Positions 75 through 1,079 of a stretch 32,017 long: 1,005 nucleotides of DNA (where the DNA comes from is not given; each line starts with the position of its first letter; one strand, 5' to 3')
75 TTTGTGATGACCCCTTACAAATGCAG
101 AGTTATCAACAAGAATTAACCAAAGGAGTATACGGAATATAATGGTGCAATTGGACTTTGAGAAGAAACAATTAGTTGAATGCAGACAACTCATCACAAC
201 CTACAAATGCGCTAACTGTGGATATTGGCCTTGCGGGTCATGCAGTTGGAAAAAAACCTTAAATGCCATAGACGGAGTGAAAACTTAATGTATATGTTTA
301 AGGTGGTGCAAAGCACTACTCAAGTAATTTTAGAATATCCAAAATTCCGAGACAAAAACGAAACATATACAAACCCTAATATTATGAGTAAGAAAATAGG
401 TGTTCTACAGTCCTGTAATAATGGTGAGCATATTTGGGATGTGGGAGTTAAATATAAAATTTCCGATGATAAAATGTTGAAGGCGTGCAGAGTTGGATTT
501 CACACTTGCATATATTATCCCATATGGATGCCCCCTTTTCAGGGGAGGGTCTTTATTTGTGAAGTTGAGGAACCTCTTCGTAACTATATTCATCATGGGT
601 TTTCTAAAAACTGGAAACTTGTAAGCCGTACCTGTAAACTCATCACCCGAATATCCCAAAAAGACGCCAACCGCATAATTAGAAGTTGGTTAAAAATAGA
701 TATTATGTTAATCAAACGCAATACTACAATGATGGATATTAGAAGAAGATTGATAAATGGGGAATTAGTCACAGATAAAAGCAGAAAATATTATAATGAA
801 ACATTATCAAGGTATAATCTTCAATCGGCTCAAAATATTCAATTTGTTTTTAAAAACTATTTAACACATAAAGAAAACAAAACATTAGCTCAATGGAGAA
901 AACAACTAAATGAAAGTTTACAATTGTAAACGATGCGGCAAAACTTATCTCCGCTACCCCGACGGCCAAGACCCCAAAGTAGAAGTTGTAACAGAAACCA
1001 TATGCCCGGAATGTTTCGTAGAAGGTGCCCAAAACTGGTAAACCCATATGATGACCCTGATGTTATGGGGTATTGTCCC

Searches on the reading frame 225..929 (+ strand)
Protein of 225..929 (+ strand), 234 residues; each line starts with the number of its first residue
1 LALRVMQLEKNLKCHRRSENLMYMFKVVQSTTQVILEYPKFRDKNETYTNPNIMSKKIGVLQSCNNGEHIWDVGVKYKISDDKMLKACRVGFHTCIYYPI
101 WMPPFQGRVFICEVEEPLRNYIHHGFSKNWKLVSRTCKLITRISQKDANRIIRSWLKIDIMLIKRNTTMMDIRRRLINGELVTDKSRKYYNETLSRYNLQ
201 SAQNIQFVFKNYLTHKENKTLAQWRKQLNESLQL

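Call 14: search_protein_families(library=phrogs, proteins=[window:225-929:+], max_evalue=0.01)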
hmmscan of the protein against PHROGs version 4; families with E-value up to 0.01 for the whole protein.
window:225-929:+ (234 aa): 0 families

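Call 40: search_protein_families(library=pfam, proteins=[window:225-929:+], max_evalue=0.01)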
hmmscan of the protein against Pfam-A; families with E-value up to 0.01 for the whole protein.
window:225-929:+ (234 aa): 0 families

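Call 56: search_protein_representatives(protein=window:225-929:+)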
Query: 234 residues. Proteins with E-value up to 0.001 (for the whole library): 4; up to 1e-10: 1; up to 1e-30: 1. The best 4 are listed.
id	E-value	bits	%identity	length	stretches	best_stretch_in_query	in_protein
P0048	1.2e-140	482.8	100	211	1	24-234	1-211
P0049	1.4e-08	50.8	45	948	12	119-140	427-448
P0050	8.0e-05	38.5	31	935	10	87-124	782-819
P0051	1.8e-04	37.4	44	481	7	118-140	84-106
